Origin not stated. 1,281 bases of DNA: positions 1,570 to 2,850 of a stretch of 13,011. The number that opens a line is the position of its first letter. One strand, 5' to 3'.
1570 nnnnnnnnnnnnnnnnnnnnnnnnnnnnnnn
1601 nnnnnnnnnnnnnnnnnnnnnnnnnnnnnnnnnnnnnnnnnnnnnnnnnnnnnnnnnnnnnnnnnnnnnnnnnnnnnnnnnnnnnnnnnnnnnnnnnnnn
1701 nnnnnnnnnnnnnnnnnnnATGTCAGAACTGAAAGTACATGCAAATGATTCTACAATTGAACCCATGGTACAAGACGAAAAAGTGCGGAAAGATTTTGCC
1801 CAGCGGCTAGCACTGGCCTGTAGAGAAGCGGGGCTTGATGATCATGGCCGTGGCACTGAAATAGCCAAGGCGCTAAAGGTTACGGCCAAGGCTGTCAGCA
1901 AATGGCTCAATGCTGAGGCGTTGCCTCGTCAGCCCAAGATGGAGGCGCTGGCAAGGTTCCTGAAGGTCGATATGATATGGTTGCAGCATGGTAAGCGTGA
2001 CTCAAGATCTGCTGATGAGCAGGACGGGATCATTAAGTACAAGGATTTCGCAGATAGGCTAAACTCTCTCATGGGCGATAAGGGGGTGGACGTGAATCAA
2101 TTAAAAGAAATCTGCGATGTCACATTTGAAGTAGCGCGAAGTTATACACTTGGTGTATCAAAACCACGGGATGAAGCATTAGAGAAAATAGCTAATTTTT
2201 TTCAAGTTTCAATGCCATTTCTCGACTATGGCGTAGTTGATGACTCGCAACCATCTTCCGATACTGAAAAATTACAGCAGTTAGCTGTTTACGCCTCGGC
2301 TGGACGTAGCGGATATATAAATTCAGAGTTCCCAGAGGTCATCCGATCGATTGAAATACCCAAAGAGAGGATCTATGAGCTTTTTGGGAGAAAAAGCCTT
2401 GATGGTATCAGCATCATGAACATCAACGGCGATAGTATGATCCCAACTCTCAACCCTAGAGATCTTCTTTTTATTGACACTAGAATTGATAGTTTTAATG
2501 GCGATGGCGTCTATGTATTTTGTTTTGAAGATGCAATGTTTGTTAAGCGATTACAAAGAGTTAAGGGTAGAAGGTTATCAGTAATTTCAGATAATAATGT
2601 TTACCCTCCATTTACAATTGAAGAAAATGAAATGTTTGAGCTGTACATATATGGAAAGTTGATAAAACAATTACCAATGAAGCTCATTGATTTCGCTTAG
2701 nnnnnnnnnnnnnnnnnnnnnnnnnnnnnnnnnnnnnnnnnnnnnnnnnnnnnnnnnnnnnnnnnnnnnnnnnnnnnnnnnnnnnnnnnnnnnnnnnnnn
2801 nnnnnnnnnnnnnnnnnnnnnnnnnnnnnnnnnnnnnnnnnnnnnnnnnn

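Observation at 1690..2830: Tandem-HTH CI-type repressor paired with asymmetric 17-bp operators at OR-like and OL-like positions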

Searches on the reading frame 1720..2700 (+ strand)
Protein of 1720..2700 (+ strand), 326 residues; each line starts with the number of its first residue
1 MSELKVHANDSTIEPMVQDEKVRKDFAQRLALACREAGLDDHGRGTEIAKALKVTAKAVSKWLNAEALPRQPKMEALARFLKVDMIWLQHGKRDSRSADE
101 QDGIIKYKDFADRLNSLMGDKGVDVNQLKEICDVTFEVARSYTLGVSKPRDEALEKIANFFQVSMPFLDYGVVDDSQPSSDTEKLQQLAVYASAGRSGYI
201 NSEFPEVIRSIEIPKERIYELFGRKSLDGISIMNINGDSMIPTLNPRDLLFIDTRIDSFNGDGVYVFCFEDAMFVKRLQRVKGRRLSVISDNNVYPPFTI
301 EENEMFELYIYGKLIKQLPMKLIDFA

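Call 6: search_protein_families(library=pfam, proteins=[window:1720-2700:+], max_evalue=0.1)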
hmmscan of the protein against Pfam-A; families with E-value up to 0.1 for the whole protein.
window:1720-2700:+ (326 aa): 6 families
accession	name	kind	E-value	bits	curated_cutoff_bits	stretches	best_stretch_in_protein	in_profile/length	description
PF00717.28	Peptidase_S24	-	3.2e-15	56.3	23.3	1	227-307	32-110/116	Peptidase S24-like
PF01381.28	HTH_3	-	1.4e-11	44.7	23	2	46-88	13-55/55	Helix-turn-helix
PF13560.12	HTH_31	-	1.9e-05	25.3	27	1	26-84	2-57/64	Helix-turn-helix domain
PF14549.12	P22_Cro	-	0.00025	21.2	30.2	1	43-70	10-35/60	DNA-binding transcriptional regulator Cro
PF13443.12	HTH_26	-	0.00097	19.8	22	0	113-164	1-53/63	Cro/C1-type HTH DNA-binding domain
PF15943.11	YdaS_toxin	-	0.027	14.7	30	1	43-64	9-30/65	Bacterial toxin YdaS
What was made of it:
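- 2332..2697 (+): S24 autopeptidase/dimerisation domain; Ser224 (2434-2436) and Lys261 (2545-2547). Pfam PF00717, E = 3e-15 (call 6).
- Checked: ORF 1720-2700 (+) has two HTH_3 stretches plus Peptidase_S24 (call 6).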

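Call 9: find_homologous_proteins(query=window:1720-2700:+)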
Query window:1720-2700:+ (326 aa): 87 proteins with E <= 0.001 among 2193 candidates.
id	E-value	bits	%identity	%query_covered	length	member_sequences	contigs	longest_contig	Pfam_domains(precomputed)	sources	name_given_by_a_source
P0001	2.8e-213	725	100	100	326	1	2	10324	PF00717.29,PF01381.29,PF13560.13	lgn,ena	-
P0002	1.4e-152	526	72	100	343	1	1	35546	PF00717.29,PF01381.29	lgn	-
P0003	5.7e-110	386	77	68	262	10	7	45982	PF00717.29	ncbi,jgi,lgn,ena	-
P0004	4.0e-108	380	77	68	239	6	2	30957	PF00717.29,PF01381.29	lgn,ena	-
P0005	1.4e-88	315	65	68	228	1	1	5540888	PF00717.29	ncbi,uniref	ncbi:S24 family peptidase [Sodalis sp. C49]|uniref:S24 family peptidase n=1 Tax=Sodalis sp. C49 TaxI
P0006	2.1e-85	305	65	68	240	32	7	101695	PF00717.29,PF01381.29,PF13443.13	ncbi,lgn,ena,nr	ncbi:Uncharacterized HTH-type transcriptional regulator HI_1476 [Yersinia frederiksenii]|nr:Uncharac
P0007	3.1e-85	304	65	68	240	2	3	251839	PF00717.29,PF01381.29,PF13443.13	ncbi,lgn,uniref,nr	ncbi:LexA family transcriptional regulator [Yersinia rohdei]|uniref:LexA family transcriptional regu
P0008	3.8e-85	304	63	67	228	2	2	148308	PF00717.29,PF01381.29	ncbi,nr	ncbi:XRE family transcriptional regulator [Rouxiella silvae]|nr:S24 family peptidase [Rouxiella silv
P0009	9.6e-85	303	63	68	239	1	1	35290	PF00717.29,PF01381.29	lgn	-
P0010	4.4e-84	301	64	68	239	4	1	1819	PF00717.29,PF01381.29,PF13443.13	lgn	-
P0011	7.3e-84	300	64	68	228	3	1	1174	PF00717.29,PF01381.29,PF13443.13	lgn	-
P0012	9.9e-84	299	63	68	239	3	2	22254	PF00717.29,PF01381.29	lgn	-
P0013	1.9e-83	299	63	68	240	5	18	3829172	PF00717.29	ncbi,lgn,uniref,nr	ncbi:XRE family transcriptional regulator [Yersinia ruckeri]|uniref:XRE family transcriptional regul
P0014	2.1e-83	298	64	68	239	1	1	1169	PF00717.29,PF01381.29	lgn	-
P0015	6.6e-83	297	62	68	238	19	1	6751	PF00717.29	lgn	-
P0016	1.1e-82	296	62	68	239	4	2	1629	PF00717.29,PF01381.29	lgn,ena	-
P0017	1.3e-82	296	61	68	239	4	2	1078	PF00717.29,PF01381.29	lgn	-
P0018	3.7e-82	294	61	68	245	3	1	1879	PF00717.29,PF01381.29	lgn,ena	-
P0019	2.9e-81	291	62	68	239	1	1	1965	PF00717.29,PF01381.29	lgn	-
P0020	7.0e-81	290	60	68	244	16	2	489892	PF00717.29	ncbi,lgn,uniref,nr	ncbi:S24 family peptidase [Pantoea sp. GD03673]|uniref:LexA family transcriptional regulator n=1 Tax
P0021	3.6e-80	288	61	68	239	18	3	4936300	PF00717.29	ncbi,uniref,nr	ncbi:LexA family transcriptional regulator [Enterobacter ludwigii]|uniref:LexA family transcriptiona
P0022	6.9e-80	287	59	68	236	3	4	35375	PF00717.29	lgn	-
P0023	1.5e-79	286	59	68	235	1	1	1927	PF00717.29,PF01381.29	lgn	-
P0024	2.0e-79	285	61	68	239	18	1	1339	PF00717.29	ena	-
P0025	2.4e-79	285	61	68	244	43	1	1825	PF00717.29,PF01381.29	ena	-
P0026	3.2e-79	285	60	68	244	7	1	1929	PF00717.29,PF01381.29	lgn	-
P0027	3.3e-79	285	60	68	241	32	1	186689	PF00717.29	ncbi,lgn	ncbi:TPA: LexA family transcriptional regulator [Providencia rettgeri]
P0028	3.6e-79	284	59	68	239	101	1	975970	PF00717.29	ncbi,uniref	ncbi:LexA family transcriptional regulator [Citrobacter portucalensis]|uniref:LexA family transcript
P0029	4.9e-79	284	59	68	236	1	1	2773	PF00717.29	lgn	-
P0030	5.1e-79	284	59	68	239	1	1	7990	PF00717.29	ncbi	ncbi:TPA: helix-turn-helix transcriptional regulator [Citrobacter freundii]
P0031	1.3e-78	283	61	68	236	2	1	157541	PF00717.29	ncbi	-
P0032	1.6e-78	282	61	68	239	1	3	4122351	PF00717.29,PF01381.29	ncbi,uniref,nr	ncbi:XRE family transcriptional regulator [Erwinia pyrifoliae]|uniref:XRE family transcriptional reg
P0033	1.7e-78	282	60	68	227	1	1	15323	PF00717.29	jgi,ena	-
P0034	1.8e-78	282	59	68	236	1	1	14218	PF00717.29,PF01381.29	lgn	-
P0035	4.8e-78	281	59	68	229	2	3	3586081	PF00717.29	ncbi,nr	ncbi:S24 family peptidase [Moellerella wisconsensis]|nr:XRE family transcriptional regulator [Moelle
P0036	1.1e-77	280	59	68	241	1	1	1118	PF00717.29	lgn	-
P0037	1.4e-77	279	58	68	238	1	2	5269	PF00717.29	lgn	-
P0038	2.7e-77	278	59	68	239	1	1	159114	PF00717.29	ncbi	ncbi:TPA: S24 family peptidase [Providencia alcalifaciens]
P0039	6.4e-77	277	58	68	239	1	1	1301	PF00717.29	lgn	-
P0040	2.0e-74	269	56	68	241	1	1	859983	PF00717.29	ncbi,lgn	-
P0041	2.1e-71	259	55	68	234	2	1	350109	PF00717.29,PF13443.13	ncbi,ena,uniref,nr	ncbi:LexA family transcriptional regulator [Gilliamella sp. B2838]|uniref:LexA family transcriptiona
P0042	4.8e-59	218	54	59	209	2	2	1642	PF00717.29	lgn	-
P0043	2.7e-51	193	56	49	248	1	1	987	PF00717.29,PF01381.29,PF13560.13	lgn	-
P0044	3.0e-51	193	56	49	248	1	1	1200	PF00717.29,PF01381.29,PF13560.13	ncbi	-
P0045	4.6e-51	192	59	48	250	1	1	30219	PF00717.29,PF01381.29,PF13560.13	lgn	-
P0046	5.1e-51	192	62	44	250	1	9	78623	PF00717.29,PF01381.29,PF13560.13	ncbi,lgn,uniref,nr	ncbi:LexA family transcriptional regulator [Providencia rustigianii]|uniref:LexA family transcriptio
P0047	7.4e-51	191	62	44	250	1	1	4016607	PF00717.29,PF01381.29,PF13560.13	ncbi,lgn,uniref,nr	ncbi:LexA family transcriptional regulator [Providencia sp. JUb39]|uniref:LexA family transcriptiona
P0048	9.4e-51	191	61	44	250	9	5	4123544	PF00717.29,PF01381.29,PF13560.13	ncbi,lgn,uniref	ncbi:S24 family peptidase [Providencia sp. PAZ2]|uniref:LexA family transcriptional regulator n=1 Ta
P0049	9.5e-51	191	55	50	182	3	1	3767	PF00717.29,PF01381.29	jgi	-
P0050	2.0e-50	190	59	46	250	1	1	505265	PF00717.29,PF01381.29,PF13560.13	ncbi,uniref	ncbi:helix-turn-helix transcriptional regulator [Proteus vulgaris]|uniref:LexA family transcriptiona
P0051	2.1e-50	190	56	47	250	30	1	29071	PF00717.29,PF01381.29,PF13560.13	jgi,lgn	jgi:phage repressor protein C with HTH and peptisase S24 domain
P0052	2.5e-50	190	61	44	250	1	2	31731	PF00717.29,PF01381.29,PF13560.13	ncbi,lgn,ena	-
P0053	2.6e-50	190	55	48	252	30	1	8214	PF00717.29,PF01381.29,PF13560.13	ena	-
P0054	3.1e-50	189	56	48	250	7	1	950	PF00717.29,PF01381.29,PF13560.13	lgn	-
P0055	4.5e-50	189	54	49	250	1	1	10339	PF00717.29,PF01381.29,PF13560.13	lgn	-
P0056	4.6e-50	189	57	48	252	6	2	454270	PF00717.29,PF01381.29,PF13560.13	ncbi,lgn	-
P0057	7.4e-50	188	58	46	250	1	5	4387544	PF00717.29,PF01381.29,PF13560.13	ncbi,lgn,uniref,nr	ncbi:helix-turn-helix domain-containing protein [Proteus vulgaris]|uniref:Helix-turn-helix transcrip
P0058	7.5e-50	188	58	46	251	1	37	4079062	PF00717.29,PF01381.29,PF13560.13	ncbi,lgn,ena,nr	ncbi:LexA family transcriptional regulator [Proteus terrae]|nr:XRE family transcriptional regulator 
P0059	3.4e-49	186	58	46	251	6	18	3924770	PF00717.29,PF01381.29,PF13560.13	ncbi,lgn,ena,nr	ncbi:LexA family transcriptional regulator [Proteus mirabilis]|nr:phage reprossor [Proteus vulgaris]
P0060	1.1e-47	181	56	45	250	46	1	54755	PF00717.29,PF01381.29,PF13560.13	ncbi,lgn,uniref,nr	ncbi:helix-turn-helix transcriptional regulator [Morganella sp. GD04133]|uniref:LexA family transcri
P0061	4.2e-47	179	59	44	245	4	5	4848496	PF00717.29,PF01381.29,PF13560.13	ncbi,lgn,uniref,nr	ncbi:hypothetical protein YP72344_26280 [Yersinia pseudotuberculosis]|uniref:LexA family transcripti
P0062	1.4e-32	131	67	30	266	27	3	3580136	PF00717.29,PF01381.29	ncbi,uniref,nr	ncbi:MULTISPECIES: helix-turn-helix transcriptional regulator [Vibrio]|uniref:LexA family transcript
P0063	1.1e-31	129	74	23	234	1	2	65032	PF00717.29,PF01381.29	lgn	-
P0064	2.1e-31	128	45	49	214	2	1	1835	PF00717.29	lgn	-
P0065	2.9e-30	124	73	25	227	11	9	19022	PF00717.29,PF01381.29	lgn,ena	-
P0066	1.1e-29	122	62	32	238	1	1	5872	PF00717.29,PF01381.29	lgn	-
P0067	2.1e-29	121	44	50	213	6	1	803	PF00717.29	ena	-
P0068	1.2e-28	119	61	27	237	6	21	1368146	PF00717.29,PF01381.29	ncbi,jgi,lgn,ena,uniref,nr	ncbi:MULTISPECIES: LexA family transcriptional regulator [Enterobacteriaceae]|uniref:LexA family tra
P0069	1.5e-28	118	36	63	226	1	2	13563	PF00717.29,PF01381.29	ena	-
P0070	1.6e-28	118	30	87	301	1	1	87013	PF12844.14,PF00717.29,PF13384.13,PF01381.29,PF04545.23,PF13560.13,PF13443.13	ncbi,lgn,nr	ncbi:MAG: helix-turn-helix domain-containing protein [Neisseria sp.]|nr:helix-turn-helix domain-cont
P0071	5.2e-27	113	64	29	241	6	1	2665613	PF00717.29,PF01381.29,PF13560.13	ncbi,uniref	ncbi:LexA family protein [Symbiopectobacterium sp. RP]|uniref:LexA family protein n=1 Tax=Symbiopect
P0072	6.5e-27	113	66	28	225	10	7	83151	PF00717.29,PF01381.29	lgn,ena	-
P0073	1.3e-25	109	71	23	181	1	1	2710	PF00717.29,PF01381.29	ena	-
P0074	2.3e-25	108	65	26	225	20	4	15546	PF00717.29,PF01381.29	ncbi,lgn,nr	ncbi:TPA: LexA family protein [Salmonella enterica subsp. enterica serovar Muenchen]|nr:helix-turn-h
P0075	2.8e-25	107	62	28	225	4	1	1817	PF00717.29,PF01381.29,PF13560.13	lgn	-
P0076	7.4e-25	106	62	26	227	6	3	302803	PF00717.29,PF01381.29,PF13560.13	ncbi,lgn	ncbi:LexA family transcriptional regulator [Yersinia enterocolitica]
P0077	7.7e-25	106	33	67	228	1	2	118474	PF00717.29,PF01381.29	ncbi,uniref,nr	ncbi:helix-turn-helix transcriptional regulator [Pasteurella skyensis]|uniref:Helix-turn-helix trans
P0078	7.8e-25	106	70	23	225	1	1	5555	PF00717.29,PF01381.29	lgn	-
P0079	6.4e-24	103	67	23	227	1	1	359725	PF00717.29,PF01381.29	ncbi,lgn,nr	ncbi:TPA: LexA family transcriptional regulator [Yersinia enterocolitica]|nr:LexA family transcripti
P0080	6.7e-24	103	31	63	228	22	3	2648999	PF12844.14,PF00717.29,PF01381.29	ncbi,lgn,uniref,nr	ncbi:TPA: helix-turn-helix domain-containing protein [Mannheimia haemolytica]|uniref:XRE family tran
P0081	7.5e-22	96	35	63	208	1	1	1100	PF00717.29,PF01381.29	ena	-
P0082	1.1e-21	96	37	49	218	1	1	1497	PF12844.14,PF00717.29,PF01381.29,PF13560.13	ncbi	-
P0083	2.9e-13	68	31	63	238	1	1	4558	PF00717.29,PF07022.20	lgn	-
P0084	4.7e-13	67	31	60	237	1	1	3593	PF00717.29,PF07022.20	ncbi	ncbi:MAG: helix-turn-helix transcriptional regulator [Cyanobacteria bacterium J06639_1]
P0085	7.3e-13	67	45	26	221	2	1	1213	PF00717.29,PF07022.20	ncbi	ncbi:MAG: S24 family peptidase, partial [Cyanobacteria bacterium J06648_11]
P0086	7.3e-12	63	46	28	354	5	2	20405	PF00717.29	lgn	-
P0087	1.1e-11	63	50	22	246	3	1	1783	PF00717.29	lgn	-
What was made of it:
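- That lineage is widespread in Enterobacterales: Yersinia, Providencia, Citrobacter, Enterobacter, Erwinia and Pantoea (call 9).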

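Call 10: search_solved_structures(query=window:1720-2700:+, max_evalue=1, show_alignments=2)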
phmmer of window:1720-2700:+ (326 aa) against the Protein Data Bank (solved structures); distinct sequences matched with E-value up to 1: 2.
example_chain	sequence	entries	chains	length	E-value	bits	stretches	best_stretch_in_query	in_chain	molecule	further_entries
3op9_A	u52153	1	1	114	0.0067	19.1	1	108-178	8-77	Pli0006 protein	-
2kpj_A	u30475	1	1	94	0.14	14.7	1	46-87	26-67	SOS-response transcriptional repressor, LexA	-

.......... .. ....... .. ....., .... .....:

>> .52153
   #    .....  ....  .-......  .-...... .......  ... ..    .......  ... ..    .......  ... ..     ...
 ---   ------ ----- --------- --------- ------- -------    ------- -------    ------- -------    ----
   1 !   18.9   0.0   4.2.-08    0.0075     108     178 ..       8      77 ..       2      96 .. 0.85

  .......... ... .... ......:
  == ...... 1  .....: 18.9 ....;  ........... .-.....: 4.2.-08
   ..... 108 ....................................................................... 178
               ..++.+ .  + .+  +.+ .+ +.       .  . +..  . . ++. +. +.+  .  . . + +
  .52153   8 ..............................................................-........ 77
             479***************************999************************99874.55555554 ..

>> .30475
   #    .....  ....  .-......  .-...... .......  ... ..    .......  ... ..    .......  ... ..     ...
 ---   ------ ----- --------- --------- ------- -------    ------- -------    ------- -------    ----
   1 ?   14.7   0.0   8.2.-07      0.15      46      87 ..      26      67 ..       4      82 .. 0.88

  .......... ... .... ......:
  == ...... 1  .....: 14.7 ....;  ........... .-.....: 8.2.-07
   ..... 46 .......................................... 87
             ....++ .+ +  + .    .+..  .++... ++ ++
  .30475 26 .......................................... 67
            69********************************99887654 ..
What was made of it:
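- Tried and rejected: Solved structures gave only weak generic XRE hits by sequence (call 10).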

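Call 13: find_encoding_contigs(protein=P0002, flank=6000, max_places=3)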
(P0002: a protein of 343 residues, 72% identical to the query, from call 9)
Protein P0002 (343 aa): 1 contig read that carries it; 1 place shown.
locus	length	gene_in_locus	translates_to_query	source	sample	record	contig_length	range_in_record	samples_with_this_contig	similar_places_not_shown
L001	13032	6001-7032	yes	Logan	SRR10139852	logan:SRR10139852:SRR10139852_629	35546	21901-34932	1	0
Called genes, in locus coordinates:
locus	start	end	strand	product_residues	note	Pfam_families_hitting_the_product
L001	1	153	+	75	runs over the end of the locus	PF02604:PhdYeFM_antitox (weak)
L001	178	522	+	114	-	-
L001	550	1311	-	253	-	PF27659:CHP02642 (faint), PF03589:Antiterm, PF00684:DnaJ_CXXCXGXG, PF03589:Antiterm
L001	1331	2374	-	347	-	PF06147:DUF968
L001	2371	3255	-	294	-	PF05869:Dam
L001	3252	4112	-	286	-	PF13730:HTH_36, PF00392:GntR (weak), PF09524:Phg_2220_C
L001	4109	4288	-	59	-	PF13973:DUF4222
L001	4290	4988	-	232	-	PF04383:KilA-N, PF03374:ANT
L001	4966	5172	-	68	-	-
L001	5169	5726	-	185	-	PF06892:Phage_CP76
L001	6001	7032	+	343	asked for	PF01381:HTH_3 (faint), PF00717:Peptidase_S24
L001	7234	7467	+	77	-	-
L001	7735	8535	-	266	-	-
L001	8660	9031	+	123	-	PF27127:YfdP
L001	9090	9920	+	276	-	PF10065:DUF2303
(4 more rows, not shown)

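Call 14: find_encoding_contigs(protein=P0001, flank=6000, max_places=3)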
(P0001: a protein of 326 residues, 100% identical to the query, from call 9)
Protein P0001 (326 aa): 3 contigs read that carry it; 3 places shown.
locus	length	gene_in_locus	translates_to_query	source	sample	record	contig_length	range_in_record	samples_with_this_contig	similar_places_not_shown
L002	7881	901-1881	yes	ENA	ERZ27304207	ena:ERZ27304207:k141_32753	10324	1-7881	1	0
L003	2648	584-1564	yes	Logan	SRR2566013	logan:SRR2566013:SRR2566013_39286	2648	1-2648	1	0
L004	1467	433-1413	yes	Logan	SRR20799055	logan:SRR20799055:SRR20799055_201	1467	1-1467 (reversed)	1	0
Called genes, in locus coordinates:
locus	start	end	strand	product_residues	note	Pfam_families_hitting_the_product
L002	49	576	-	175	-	-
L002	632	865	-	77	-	-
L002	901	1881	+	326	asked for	PF13560:HTH_31 (faint), PF01381:HTH_3 (weak), PF00717:Peptidase_S24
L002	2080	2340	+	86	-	PF06689:zf-C4_ClpX (weak)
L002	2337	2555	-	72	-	-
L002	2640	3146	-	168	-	-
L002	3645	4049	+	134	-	PF27127:YfdP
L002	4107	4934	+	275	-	PF10065:DUF2303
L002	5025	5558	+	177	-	-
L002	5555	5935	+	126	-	-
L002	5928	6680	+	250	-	-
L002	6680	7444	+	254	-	-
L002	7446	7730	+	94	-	-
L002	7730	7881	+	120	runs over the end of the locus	-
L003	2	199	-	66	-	?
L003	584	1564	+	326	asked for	PF13560:HTH_31 (faint), PF01381:HTH_3 (weak), PF00717:Peptidase_S24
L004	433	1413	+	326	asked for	PF13560:HTH_31 (faint), PF01381:HTH_3 (weak), PF00717:Peptidase_S24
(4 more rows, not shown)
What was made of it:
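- The identical protein occurs on contigs from three samples (call 14). All sources are metagenomic or read-archive assemblies (calls 13, 14). The identical 326-aa product occurs on contigs from three independent samples (call 14).
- Tried and rejected: An assembly artefact was rejected (calls 13, 14).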

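Call 16: find_encoding_contigs(protein=P0004, flank=3000, max_places=2)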
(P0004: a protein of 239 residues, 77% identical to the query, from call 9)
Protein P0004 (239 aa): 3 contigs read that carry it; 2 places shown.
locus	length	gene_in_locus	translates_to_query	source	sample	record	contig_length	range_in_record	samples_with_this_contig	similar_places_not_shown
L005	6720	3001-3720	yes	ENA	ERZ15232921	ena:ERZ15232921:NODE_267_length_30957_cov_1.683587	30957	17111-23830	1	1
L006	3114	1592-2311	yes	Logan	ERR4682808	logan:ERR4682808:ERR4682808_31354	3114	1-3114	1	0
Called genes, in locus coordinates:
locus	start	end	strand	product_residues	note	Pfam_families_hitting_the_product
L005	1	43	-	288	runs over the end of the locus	PF05869:Dam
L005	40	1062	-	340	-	PF03428:RP-C (weak), PF13730:HTH_36, PF13545:HTH_Crp_2 (weak), PF00392:GntR (weak), PF01047:MarR (weak)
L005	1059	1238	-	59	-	PF13973:DUF4222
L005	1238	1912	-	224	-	PF09669:Phage_pRha, PF03374:ANT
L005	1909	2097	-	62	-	-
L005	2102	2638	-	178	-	PF06892:Phage_CP76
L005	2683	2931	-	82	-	PF15943:YdaS_toxin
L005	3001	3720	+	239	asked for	PF01381:HTH_3 (faint), PF00717:Peptidase_S24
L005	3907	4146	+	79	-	-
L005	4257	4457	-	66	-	-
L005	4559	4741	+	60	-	-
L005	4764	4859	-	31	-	-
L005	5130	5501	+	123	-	PF27127:YfdP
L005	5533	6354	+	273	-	PF10065:DUF2303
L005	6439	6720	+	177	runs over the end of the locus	-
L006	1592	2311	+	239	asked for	PF01381:HTH_3 (faint), PF00717:Peptidase_S24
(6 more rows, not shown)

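Call 17: find_encoding_contigs(protein=P0065, flank=3000, max_places=2)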
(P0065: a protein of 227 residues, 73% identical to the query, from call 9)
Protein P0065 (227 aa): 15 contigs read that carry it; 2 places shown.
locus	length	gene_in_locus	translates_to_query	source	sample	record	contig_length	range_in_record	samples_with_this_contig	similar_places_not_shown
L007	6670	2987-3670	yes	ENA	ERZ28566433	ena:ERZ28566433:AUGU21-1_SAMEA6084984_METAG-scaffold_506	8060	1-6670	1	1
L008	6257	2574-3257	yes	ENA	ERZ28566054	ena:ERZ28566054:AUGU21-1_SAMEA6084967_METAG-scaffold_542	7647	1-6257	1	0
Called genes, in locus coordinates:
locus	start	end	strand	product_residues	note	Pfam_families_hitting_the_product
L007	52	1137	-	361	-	PF00772:DnaB, PF03796:DnaB_C, PF06745:ATPase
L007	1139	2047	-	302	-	-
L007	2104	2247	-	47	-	-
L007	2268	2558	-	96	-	PF05269:Phage_CII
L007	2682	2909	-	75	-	PF13384:HTH_23 (weak), PF15943:YdaS_toxin (weak), PF12728:HTH_17 (faint), PF00376:MerR (faint)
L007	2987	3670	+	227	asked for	PF01381:HTH_3 (weak), PF00717:Peptidase_S24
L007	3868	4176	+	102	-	-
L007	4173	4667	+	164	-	-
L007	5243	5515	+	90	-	-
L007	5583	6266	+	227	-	PF09669:Phage_pRha, PF03374:ANT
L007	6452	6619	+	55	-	-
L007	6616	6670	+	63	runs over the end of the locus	-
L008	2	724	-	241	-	?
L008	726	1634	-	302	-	-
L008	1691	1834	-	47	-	-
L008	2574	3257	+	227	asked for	PF01381:HTH_3 (weak), PF00717:Peptidase_S24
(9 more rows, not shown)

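Call 18: find_encoding_contigs(protein=P0063, flank=3000, max_places=2)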
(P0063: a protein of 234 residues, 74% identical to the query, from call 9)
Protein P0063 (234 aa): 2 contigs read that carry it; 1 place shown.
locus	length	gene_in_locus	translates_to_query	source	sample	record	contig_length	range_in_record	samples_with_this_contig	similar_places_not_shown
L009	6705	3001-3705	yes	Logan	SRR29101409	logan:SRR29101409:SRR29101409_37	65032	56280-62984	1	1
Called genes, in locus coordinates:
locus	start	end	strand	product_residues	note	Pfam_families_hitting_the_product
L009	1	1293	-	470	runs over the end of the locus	PF00772:DnaB, PF13481:AAA_25, PF03796:DnaB_C, PF06745:ATPase (weak)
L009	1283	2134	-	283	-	PF04492:Phage_rep_O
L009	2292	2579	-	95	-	PF05269:Phage_CII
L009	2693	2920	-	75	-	PF13384:HTH_23 (weak), PF12728:HTH_17 (faint)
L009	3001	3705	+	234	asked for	PF01381:HTH_3 (weak), PF00717:Peptidase_S24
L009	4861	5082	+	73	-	-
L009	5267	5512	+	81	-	-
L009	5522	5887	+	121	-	-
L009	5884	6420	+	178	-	PF27050:Phage_P22_Y8K6 (faint)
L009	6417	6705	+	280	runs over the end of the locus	PF12684:DUF3799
